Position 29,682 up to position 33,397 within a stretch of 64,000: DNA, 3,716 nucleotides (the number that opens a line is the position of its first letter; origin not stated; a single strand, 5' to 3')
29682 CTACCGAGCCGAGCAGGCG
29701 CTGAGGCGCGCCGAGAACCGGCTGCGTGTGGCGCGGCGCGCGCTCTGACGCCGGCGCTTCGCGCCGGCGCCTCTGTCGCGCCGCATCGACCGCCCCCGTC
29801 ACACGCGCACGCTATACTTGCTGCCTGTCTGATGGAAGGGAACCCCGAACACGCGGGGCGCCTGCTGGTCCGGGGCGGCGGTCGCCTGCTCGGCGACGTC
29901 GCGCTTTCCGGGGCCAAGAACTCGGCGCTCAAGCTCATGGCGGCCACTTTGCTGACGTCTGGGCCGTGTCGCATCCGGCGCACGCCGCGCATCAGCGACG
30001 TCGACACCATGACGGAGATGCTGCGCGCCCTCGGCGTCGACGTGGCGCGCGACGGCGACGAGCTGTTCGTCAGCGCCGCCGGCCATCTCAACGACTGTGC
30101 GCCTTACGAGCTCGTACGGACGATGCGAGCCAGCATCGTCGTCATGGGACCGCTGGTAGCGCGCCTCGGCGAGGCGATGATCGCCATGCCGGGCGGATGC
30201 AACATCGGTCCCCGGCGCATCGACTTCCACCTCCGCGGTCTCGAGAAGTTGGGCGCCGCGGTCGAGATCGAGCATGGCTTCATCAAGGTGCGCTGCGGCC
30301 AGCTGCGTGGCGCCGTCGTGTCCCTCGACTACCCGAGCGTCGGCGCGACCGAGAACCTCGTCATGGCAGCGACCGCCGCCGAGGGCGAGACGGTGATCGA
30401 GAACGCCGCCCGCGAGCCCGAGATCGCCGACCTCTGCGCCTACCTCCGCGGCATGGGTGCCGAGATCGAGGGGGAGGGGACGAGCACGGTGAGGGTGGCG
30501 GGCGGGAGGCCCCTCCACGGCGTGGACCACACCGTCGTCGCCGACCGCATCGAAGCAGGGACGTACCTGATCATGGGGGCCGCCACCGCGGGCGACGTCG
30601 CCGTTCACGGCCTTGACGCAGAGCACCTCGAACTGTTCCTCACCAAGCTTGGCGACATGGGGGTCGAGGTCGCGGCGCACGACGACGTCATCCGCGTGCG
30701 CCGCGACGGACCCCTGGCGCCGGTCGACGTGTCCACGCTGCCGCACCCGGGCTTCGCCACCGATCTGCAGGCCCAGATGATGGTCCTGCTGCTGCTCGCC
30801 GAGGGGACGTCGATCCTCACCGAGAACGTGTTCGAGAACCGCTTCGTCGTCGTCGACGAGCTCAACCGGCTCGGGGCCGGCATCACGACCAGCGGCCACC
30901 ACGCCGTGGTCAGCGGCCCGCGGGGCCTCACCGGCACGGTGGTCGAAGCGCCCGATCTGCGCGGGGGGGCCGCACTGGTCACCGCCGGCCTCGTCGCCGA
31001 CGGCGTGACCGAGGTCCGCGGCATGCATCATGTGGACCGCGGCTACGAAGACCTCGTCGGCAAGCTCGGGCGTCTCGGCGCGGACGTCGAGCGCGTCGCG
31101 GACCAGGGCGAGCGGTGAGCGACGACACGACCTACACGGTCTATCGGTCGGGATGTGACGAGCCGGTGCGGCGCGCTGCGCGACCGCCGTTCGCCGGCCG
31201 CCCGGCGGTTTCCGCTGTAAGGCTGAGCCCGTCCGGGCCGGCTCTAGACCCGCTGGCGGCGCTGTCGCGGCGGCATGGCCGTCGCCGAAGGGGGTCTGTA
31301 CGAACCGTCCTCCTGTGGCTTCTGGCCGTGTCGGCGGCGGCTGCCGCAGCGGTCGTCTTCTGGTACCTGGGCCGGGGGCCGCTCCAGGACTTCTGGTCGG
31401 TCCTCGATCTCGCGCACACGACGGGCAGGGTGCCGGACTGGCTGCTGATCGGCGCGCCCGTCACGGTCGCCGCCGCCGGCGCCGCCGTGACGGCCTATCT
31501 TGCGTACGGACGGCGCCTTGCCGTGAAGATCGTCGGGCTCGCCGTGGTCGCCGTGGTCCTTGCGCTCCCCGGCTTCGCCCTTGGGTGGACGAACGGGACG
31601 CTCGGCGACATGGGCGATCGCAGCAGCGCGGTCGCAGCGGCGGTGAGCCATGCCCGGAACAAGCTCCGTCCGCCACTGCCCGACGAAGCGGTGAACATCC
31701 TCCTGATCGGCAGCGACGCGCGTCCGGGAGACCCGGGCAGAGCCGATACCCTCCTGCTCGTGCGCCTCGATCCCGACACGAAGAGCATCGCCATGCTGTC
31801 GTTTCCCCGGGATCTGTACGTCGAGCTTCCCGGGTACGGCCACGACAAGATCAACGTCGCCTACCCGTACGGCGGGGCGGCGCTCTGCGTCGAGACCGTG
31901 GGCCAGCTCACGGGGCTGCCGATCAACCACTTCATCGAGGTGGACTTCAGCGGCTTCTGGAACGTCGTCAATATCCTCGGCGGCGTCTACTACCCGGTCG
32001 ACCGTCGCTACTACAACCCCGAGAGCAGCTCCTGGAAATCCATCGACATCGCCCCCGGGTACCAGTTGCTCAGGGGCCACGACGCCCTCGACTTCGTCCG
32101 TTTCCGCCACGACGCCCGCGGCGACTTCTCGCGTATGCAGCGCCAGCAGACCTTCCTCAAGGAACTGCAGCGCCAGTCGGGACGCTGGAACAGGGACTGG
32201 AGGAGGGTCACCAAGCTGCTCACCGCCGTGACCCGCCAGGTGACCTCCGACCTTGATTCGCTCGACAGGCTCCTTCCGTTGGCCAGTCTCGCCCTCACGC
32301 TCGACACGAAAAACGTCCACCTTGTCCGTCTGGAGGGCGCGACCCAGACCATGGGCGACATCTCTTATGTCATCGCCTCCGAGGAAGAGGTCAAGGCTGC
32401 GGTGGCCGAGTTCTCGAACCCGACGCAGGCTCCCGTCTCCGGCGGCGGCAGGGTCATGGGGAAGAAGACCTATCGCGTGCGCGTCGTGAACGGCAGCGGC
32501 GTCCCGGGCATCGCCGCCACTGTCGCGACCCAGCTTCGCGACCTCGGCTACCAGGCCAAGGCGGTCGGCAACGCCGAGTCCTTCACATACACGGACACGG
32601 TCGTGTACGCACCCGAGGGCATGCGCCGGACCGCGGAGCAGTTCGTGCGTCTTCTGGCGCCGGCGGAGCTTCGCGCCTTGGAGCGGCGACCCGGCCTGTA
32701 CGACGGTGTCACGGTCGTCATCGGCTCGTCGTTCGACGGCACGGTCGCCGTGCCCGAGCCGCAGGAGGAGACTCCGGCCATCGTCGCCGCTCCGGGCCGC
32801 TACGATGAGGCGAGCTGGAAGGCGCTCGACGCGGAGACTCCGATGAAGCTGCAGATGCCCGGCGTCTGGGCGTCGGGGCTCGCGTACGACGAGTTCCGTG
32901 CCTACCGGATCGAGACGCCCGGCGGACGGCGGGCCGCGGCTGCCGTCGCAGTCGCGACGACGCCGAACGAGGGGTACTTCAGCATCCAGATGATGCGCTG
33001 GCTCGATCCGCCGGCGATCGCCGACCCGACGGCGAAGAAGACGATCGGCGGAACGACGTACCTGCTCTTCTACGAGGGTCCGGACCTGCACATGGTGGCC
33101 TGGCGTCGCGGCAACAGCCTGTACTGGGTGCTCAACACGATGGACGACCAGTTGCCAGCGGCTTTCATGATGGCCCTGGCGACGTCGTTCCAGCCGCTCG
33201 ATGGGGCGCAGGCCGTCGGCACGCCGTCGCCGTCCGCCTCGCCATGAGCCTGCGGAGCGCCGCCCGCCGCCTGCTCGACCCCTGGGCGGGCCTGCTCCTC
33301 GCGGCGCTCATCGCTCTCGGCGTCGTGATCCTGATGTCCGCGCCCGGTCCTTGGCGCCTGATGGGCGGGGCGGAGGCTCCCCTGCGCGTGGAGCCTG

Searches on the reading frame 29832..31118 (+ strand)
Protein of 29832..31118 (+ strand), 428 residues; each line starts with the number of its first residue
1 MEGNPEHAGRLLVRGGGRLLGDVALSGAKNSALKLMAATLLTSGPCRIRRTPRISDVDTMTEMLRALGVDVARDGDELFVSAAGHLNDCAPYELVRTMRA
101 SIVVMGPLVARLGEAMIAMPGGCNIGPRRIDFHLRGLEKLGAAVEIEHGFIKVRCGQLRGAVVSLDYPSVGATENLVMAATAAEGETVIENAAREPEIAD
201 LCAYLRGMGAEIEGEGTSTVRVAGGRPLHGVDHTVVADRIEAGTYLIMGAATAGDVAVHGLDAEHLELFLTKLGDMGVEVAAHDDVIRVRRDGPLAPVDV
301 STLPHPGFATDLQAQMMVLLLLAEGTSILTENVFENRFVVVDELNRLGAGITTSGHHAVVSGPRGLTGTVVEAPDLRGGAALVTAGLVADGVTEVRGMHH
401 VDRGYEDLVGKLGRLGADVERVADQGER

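Call 81: search_protein_families(library=pfam, proteins=[window:29832-31118:+], max_evalue=0.00001)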
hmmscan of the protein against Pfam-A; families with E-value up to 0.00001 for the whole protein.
window:29832-31118:+ (428 aa): 1 family
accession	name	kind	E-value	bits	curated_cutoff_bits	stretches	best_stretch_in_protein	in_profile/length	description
PF00275.25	EPSP_synthase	-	7.4e-101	338.3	22.8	1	13-412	1-417/417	EPSP synthase (3-phosphoshikimate 1-carboxyvinyltransferase)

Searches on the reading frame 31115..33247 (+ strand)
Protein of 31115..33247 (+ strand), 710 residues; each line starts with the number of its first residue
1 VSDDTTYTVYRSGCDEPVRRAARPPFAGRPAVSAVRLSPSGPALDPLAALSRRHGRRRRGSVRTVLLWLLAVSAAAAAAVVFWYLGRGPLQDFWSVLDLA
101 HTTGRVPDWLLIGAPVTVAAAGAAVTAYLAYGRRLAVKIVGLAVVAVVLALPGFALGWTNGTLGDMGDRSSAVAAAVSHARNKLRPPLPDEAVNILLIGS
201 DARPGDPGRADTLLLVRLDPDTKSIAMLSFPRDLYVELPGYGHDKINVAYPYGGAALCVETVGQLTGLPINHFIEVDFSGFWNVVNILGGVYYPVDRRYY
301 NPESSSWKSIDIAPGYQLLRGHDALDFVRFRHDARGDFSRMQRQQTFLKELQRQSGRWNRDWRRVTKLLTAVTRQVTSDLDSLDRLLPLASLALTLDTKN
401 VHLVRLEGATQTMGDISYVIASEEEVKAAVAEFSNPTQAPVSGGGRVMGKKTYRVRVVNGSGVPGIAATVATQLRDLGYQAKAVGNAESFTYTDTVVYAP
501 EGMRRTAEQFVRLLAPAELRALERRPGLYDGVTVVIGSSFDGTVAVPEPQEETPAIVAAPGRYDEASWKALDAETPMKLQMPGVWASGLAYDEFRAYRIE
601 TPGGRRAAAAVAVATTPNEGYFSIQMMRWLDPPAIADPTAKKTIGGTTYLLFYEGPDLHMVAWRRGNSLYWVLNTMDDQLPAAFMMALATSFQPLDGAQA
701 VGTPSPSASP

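Call 81: search_protein_families(library=pfam, proteins=[window:31115-33247:+], max_evalue=0.00001)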
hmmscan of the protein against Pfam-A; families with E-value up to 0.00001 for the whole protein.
window:31115-33247:+ (710 aa): 2 families
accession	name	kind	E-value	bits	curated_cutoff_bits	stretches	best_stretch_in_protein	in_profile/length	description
PF03816.19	LytR_cpsA_psr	-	3.6e-41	141.2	24.6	1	209-354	1-147/150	LytR_cpsA_psr family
PF13399.11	LytR_C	-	4.2e-15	56.9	22.2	1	453-540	2-86/86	LytR cell envelope-related transcriptional attenuator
